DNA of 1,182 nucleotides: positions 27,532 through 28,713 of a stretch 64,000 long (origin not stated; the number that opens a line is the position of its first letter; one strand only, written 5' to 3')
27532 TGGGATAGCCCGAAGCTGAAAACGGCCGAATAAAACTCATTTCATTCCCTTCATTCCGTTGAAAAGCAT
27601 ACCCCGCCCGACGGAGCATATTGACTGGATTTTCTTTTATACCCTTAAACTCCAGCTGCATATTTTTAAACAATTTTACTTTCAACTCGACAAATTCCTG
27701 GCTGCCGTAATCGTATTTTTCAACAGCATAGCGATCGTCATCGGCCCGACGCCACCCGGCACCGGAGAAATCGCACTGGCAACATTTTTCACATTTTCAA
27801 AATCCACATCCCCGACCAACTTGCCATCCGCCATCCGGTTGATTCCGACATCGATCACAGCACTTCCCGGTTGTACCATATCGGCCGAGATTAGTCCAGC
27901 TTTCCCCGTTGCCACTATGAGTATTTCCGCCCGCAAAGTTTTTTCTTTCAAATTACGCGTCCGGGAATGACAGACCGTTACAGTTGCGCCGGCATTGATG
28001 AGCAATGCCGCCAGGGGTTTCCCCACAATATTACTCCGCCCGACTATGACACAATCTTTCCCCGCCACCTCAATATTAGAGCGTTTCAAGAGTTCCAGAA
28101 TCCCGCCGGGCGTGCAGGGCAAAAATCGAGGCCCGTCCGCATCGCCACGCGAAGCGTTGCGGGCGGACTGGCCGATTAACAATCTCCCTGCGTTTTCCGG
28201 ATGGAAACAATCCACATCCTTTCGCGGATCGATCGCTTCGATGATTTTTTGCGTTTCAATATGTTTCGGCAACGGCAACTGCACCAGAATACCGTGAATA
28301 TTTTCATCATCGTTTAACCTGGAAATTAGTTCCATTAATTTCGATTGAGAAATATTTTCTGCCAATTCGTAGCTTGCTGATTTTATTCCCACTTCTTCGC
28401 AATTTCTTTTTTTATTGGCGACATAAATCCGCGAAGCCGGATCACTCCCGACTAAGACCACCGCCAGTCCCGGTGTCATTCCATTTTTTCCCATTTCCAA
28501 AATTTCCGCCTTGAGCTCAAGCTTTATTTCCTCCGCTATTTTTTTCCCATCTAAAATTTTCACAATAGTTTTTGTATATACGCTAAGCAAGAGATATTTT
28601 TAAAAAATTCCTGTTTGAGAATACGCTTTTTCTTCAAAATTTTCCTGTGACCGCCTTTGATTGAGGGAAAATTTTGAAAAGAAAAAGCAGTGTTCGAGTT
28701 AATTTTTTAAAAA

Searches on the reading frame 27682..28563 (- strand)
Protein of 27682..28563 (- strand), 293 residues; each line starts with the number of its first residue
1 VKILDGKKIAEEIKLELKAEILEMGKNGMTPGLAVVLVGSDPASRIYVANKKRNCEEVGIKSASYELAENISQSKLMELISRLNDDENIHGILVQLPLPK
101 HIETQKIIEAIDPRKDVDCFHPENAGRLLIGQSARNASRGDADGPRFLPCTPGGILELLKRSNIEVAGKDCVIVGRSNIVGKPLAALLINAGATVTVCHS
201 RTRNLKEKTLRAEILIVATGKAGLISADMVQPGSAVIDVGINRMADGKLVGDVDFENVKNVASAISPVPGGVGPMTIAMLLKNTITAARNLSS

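Call 12: search_protein_families(library=pfam, proteins=[window:27682-28563:-])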
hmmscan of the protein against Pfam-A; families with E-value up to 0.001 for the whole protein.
window:27682-28563:- (293 aa): 2 families
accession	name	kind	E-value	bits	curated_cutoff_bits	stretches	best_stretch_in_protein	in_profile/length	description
PF02882.25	THF_DHG_CYH_C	-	4.1e-67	224.9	27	1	144-290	12-158/160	Tetrahydrofolate dehydrogenase/cyclohydrolase, NAD(P)-binding domain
PF00763.28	THF_DHG_CYH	-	3.5e-45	153.4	32.8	1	4-118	1-115/115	Tetrahydrofolate dehydrogenase/cyclohydrolase, catalytic domain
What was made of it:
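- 27682..28563 (-): folD (293 aa, GTG start), the downstream gene. Pfam THF_DHG_CYH plus THF_DHG_CYH_C (call 12).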

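Call 19: find_homologous_proteins(query=window:27682-28563:-)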
Query window:27682-28563:- (293 aa): 8000 proteins with E <= 0.001 among 8000 candidates; the best 120 are listed.
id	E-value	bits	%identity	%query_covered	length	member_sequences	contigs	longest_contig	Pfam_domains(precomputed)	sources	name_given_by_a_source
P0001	2.6e-183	626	100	100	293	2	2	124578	PF02882.26,PF00763.29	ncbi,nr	ncbi:MAG: bifunctional methylenetetrahydrofolate dehydrogenase/methenyltetrahydrofolate cyclohydrola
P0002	3.3e-140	485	82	91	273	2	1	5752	PF02882.26,PF00763.29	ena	-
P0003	9.5e-139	480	78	100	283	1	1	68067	PF02882.26,PF00763.29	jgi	jgi:methylenetetrahydrofolate dehydrogenase (NADP+)/methenyltetrahydrofolate cyclohydrolase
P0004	4.3e-123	428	72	100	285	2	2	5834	PF02882.26,PF00763.29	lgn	-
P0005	5.4e-120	418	67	98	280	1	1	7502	PF02882.26,PF00763.29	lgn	-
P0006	7.0e-116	405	63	99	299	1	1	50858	PF02882.26,PF00763.29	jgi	jgi:methylenetetrahydrofolate dehydrogenase (NADP+) / methenyltetrahydrofolate cyclohydrolase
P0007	2.8e-115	403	67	98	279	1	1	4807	PF02882.26,PF00763.29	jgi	jgi:methylenetetrahydrofolate dehydrogenase (NADP+) / methenyltetrahydrofolate cyclohydrolase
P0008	1.4e-112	394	65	98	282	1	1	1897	PF02882.26,PF00763.29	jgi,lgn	jgi:methylenetetrahydrofolate dehydrogenase (NADP+)/methenyltetrahydrofolate cyclohydrolase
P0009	7.7e-112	392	65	99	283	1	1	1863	PF02882.26,PF00763.29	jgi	-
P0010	9.9e-112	391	65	99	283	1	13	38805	PF02882.26,PF00763.29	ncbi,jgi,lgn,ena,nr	ncbi:MAG: bifunctional methylenetetrahydrofolate dehydrogenase/methenyltetrahydrofolate cyclohydrola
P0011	1.5e-111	391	62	99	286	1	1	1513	PF02882.26,PF00763.29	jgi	jgi:methylenetetrahydrofolate dehydrogenase (NADP+) / methenyltetrahydrofolate cyclohydrolase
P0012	1.7e-111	390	-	-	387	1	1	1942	PF02882.26,PF00763.29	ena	-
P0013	3.8e-111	389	65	99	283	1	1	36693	PF02882.26,PF00763.29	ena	-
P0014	3.9e-111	389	63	98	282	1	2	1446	PF02882.26,PF00763.29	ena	-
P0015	1.1e-110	388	65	99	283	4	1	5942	PF02882.26,PF00763.29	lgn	-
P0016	1.3e-110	388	62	100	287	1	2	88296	PF02882.26,PF00763.29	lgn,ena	-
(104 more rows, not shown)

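Call 20: find_encoding_contigs(protein=P0001, flank=3000, max_places=4)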
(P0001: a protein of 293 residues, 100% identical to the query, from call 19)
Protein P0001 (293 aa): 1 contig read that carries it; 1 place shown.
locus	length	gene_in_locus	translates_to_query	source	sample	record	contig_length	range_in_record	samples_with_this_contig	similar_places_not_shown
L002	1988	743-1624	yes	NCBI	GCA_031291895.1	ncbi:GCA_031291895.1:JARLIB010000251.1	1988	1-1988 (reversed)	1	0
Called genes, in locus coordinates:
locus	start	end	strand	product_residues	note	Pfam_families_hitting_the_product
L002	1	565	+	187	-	PF01268:FTHFS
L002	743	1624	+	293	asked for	PF00763:THF_DHG_CYH, PF02882:THF_DHG_CYH_C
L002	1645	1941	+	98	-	-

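Call 21: find_encoding_contigs(protein=P0002, flank=5000, max_places=3)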
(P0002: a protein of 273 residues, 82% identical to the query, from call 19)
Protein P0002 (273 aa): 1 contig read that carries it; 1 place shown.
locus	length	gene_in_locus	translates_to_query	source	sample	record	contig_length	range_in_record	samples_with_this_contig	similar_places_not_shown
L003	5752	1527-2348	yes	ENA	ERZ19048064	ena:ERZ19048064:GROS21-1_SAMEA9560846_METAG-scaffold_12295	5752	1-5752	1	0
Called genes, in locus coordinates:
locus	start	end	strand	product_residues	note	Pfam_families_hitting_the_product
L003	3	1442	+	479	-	?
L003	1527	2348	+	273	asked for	PF00763:THF_DHG_CYH, PF02882:THF_DHG_CYH_C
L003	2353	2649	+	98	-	-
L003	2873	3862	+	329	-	PF01479:S4 (weak), PF00849:PseudoU_synth_2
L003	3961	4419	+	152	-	PF01245:Ribosomal_L19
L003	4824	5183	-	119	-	-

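Call 22: find_encoding_contigs(protein=P0003, flank=5000, max_places=3)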
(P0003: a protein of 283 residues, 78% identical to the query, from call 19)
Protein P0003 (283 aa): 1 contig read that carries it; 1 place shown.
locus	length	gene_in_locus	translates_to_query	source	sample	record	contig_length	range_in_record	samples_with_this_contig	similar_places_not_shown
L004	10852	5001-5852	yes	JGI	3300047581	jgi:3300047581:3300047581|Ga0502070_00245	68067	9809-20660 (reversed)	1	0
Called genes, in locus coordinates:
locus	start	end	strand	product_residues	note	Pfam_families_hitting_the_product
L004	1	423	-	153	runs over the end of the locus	-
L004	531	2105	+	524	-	PF01743:PolyA_pol, PF12627:PolyA_pol_RNAbd, PF01966:HD, PF13735:tRNA_NucTran2_2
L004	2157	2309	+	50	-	-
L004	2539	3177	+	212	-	-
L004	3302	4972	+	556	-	PF01268:FTHFS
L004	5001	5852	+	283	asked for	PF00763:THF_DHG_CYH, PF02882:THF_DHG_CYH_C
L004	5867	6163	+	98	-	-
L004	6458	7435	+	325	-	PF01479:S4 (faint), PF00849:PseudoU_synth_2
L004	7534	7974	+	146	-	PF01245:Ribosomal_L19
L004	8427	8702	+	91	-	PF01541:GIY-YIG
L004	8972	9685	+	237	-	PF03009:GDPD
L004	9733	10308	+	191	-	PF00857:Isochorismatase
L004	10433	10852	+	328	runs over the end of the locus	PF04015:DUF362, PF12797:Fer4_2 (faint), PF12837:Fer4_6 (faint), PF13237:Fer4_10, PF14697:Fer4_21, PF12838:Fer4_7, PF13187:Fer4_9 (weak), PF00037:Fer4 (weak)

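Call 29: find_encoding_contigs(protein=P0004, flank=3000, max_places=3)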
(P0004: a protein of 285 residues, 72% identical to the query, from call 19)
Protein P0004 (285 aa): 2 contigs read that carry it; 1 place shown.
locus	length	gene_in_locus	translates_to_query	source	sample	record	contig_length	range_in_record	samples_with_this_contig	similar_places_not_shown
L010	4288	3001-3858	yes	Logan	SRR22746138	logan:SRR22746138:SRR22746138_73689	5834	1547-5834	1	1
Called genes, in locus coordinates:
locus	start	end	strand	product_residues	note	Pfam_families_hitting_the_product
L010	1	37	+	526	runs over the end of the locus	?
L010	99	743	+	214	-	-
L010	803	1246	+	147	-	PF01894:YjbQ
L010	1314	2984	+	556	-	PF01268:FTHFS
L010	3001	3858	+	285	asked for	PF00763:THF_DHG_CYH, PF02882:THF_DHG_CYH_C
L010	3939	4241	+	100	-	-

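Call 30: find_encoding_contigs(protein=P0005, flank=3000, max_places=3)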
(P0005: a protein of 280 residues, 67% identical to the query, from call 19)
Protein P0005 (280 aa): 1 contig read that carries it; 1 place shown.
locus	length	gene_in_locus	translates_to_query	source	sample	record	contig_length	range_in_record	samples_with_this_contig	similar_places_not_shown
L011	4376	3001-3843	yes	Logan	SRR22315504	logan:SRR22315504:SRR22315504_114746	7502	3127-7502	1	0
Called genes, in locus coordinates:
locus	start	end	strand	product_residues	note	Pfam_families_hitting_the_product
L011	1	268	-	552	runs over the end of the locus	-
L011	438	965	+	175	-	PF04542:Sigma70_r2, PF08281:Sigma70_r4_2, PF04545:Sigma70_r4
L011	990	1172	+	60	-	-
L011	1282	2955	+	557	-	PF01268:FTHFS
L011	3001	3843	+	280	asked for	PF00763:THF_DHG_CYH, PF02882:THF_DHG_CYH_C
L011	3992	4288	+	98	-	-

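Call 31: find_encoding_contigs(protein=P0007, flank=3000, max_places=3)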
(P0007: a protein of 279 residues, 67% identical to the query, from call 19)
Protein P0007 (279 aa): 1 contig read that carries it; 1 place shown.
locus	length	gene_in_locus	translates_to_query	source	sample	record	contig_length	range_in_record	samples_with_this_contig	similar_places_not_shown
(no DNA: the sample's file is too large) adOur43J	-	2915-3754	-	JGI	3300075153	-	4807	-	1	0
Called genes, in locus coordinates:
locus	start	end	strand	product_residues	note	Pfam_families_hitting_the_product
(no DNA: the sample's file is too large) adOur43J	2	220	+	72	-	?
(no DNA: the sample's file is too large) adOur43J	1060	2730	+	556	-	PF01268:FTHFS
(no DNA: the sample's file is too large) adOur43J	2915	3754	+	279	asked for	PF00763:THF_DHG_CYH, PF02882:THF_DHG_CYH_C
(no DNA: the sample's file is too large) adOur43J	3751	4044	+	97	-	-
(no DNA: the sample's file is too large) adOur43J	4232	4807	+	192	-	?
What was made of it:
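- Tried and rejected: The DNA was not retrievable (call 31).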

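Call 36: find_related_loci(query=A2, collection=metagenome_contigs, flank=4000)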
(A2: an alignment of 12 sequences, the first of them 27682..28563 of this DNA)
Query A2 (293 aa) in metagenome_contigs; peptide patterns used: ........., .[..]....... (x = any residue, [..] = any of these).
600 stretches matched a pattern (row limit reached: there are more); 600 encode a relative of the query (tblastn E <= 1e-3); the best 80 are kept; 80 distinct loci.
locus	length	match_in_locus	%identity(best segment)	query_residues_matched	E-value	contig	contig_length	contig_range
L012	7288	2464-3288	57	4-289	5e-111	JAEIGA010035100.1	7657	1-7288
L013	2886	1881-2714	56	2-290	1e-110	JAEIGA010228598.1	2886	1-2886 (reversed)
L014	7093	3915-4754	58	3-293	2e-106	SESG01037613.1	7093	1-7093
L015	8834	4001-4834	53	2-290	2e-103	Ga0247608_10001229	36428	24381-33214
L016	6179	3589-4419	54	1-289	2e-102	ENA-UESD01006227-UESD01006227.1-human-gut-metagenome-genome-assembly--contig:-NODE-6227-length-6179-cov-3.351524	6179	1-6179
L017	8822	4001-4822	54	4-289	1e-101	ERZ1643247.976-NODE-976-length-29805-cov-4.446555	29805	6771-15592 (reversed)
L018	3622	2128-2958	54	1-289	1e-102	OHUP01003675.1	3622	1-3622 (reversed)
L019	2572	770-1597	52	1-288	4e-105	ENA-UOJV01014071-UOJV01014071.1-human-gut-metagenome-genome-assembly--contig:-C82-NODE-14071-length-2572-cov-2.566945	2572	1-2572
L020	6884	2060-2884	53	2-288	4e-101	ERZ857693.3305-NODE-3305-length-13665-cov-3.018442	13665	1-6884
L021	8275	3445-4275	53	2-290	5e-101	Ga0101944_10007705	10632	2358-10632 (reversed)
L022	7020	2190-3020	54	1-289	4e-101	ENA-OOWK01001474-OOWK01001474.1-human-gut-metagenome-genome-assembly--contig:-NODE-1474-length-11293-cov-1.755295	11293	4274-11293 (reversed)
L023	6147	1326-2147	55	2-287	4e-101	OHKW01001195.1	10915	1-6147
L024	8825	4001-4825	54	3-289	3e-100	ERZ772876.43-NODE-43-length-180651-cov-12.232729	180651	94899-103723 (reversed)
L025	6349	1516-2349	55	3-292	2e-100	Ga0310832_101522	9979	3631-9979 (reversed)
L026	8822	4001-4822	56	3-288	2e-100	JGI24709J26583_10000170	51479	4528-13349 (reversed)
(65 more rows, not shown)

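Call 53: find_encoding_contigs(protein=P0010, flank=3000, max_places=10)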
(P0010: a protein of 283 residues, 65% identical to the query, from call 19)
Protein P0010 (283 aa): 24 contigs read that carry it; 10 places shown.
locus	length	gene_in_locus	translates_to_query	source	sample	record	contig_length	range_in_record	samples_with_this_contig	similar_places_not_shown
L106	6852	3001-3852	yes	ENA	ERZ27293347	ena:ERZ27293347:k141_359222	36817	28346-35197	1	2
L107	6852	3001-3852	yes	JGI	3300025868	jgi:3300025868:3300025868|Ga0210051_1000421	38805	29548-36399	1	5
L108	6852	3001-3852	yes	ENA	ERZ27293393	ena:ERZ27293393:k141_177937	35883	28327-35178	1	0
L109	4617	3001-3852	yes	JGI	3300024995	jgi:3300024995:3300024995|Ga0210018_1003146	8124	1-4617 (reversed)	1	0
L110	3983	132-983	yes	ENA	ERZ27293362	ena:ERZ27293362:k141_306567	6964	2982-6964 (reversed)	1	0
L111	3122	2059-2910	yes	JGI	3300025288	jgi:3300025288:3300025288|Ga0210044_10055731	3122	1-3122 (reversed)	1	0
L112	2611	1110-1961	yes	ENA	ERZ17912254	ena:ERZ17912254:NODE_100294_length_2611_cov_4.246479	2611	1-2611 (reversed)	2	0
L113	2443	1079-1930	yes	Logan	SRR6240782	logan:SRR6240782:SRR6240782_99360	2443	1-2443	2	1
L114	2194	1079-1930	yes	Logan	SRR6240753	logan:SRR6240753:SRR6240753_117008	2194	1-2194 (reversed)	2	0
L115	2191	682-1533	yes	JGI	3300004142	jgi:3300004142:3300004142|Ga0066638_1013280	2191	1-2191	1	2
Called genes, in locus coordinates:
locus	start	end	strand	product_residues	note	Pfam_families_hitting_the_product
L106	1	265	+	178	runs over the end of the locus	PF01909:NTP_transf_2, PF18765:Polbeta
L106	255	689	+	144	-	PF05168:HEPN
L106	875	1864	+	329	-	PF24390:PRTase-CE (weak)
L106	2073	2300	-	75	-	-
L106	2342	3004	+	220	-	-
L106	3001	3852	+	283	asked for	PF00763:THF_DHG_CYH, PF02882:THF_DHG_CYH_C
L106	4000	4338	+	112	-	-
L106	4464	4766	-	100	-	PF00829:Ribosomal_L21p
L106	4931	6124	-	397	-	PF13365:Trypsin_2, PF13180:PDZ_2, PF17820:PDZ_6 (weak)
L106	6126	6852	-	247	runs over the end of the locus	PF18900:DUF5656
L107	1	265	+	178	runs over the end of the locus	PF01909:NTP_transf_2, PF18765:Polbeta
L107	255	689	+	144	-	PF05168:HEPN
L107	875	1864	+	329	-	PF24390:PRTase-CE (weak)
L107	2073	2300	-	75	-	-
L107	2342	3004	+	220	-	-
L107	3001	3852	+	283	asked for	PF00763:THF_DHG_CYH, PF02882:THF_DHG_CYH_C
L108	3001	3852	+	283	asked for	PF00763:THF_DHG_CYH, PF02882:THF_DHG_CYH_C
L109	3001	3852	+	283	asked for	PF00763:THF_DHG_CYH, PF02882:THF_DHG_CYH_C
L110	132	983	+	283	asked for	PF00763:THF_DHG_CYH, PF02882:THF_DHG_CYH_C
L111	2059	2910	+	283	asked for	PF00763:THF_DHG_CYH, PF02882:THF_DHG_CYH_C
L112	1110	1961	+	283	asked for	PF00763:THF_DHG_CYH, PF02882:THF_DHG_CYH_C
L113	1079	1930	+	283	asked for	PF00763:THF_DHG_CYH, PF02882:THF_DHG_CYH_C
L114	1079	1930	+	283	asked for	PF00763:THF_DHG_CYH, PF02882:THF_DHG_CYH_C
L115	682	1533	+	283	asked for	PF00763:THF_DHG_CYH, PF02882:THF_DHG_CYH_C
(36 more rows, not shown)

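Call 62: find_encoding_contigs(protein=P0008, flank=3000, max_places=4)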
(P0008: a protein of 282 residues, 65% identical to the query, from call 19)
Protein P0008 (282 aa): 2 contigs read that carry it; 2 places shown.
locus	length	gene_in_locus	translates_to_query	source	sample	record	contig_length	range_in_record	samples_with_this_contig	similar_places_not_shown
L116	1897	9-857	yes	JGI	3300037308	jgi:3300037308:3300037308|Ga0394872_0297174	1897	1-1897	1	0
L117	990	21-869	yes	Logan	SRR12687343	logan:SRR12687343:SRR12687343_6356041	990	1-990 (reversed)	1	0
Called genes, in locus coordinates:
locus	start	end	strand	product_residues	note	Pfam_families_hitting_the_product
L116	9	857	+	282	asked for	PF00763:THF_DHG_CYH, PF02882:THF_DHG_CYH_C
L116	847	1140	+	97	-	-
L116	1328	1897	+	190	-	?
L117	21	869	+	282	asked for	PF00763:THF_DHG_CYH, PF02882:THF_DHG_CYH_C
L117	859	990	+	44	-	?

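Call 63: find_encoding_contigs(protein=P0016, flank=3000, max_places=3)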
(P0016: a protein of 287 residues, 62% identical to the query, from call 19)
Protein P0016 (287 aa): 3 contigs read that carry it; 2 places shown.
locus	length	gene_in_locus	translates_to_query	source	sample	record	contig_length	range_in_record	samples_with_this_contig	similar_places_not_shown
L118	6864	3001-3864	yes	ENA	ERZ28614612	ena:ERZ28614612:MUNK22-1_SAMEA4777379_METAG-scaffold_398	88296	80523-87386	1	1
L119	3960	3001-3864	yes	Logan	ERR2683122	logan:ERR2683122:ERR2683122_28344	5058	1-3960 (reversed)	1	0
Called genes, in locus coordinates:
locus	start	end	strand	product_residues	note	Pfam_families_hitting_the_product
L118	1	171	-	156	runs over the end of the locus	-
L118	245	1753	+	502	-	PF01743:PolyA_pol, PF12627:PolyA_pol_RNAbd, PF01966:HD, PF13735:tRNA_NucTran2_2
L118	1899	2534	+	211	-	-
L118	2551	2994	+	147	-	PF01894:YjbQ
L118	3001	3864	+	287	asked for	PF00763:THF_DHG_CYH, PF02882:THF_DHG_CYH_C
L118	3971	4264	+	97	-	-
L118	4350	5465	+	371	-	PF01479:S4 (weak), PF00849:PseudoU_synth_2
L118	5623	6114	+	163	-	PF01245:Ribosomal_L19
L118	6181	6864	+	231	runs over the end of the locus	PF14528:LAGLIDADG_3 (weak)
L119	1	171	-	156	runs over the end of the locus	-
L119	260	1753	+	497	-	PF01743:PolyA_pol, PF12627:PolyA_pol_RNAbd, PF01966:HD, PF13735:tRNA_NucTran2_2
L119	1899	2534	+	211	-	-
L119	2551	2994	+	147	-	PF01894:YjbQ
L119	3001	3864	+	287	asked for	PF00763:THF_DHG_CYH, PF02882:THF_DHG_CYH_C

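Call 73: list_cluster_members(proteins=[P0002, P0001, P0003])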
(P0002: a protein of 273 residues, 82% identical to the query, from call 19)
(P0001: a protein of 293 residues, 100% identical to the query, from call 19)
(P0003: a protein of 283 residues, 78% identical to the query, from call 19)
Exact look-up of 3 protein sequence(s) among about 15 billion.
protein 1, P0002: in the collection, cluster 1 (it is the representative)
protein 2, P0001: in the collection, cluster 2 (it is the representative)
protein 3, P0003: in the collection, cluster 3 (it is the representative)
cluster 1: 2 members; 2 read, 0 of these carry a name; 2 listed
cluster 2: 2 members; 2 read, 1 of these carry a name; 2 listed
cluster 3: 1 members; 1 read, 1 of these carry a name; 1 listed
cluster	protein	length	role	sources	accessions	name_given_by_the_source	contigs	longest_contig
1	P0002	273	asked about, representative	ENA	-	-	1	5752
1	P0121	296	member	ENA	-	-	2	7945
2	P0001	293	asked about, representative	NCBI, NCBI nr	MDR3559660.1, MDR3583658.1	MAG: bifunctional methylenetetrahydrofolate dehydrogenase/methenyltetrahydrofolate ... | bifunctional methylenetetrahydrofolate dehydrogenase/methenyltetrahydrofolate ...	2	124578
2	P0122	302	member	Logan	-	-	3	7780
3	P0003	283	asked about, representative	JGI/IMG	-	methylenetetrahydrofolate dehydrogenase (NADP+)/methenyltetrahydrofolate cyclohydrolase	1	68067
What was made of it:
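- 27682..28563 (-): NCBI calls the same 293-aa product (calls 19, 73).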

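Call 74: find_encoding_contigs(protein=P0121, flank=5000, max_places=4)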
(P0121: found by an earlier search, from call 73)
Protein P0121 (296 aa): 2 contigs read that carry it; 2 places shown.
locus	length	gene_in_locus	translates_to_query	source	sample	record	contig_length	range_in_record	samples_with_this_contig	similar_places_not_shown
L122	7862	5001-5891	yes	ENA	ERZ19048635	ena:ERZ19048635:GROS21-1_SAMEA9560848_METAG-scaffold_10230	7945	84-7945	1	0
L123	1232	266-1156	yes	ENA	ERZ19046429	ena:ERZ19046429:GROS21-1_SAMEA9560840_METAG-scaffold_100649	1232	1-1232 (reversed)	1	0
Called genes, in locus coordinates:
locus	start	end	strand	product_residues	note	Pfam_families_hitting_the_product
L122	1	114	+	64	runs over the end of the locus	?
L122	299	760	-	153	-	-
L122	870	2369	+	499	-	PF01743:PolyA_pol, PF12627:PolyA_pol_RNAbd, PF01966:HD, PF13735:tRNA_NucTran2_2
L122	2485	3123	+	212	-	-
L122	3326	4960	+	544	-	PF01268:FTHFS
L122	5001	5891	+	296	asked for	PF00763:THF_DHG_CYH, PF02882:THF_DHG_CYH_C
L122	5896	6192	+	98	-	-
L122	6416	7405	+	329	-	PF01479:S4 (weak), PF00849:PseudoU_synth_2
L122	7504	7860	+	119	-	?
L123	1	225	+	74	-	?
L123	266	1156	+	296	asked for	PF00763:THF_DHG_CYH, PF02882:THF_DHG_CYH_C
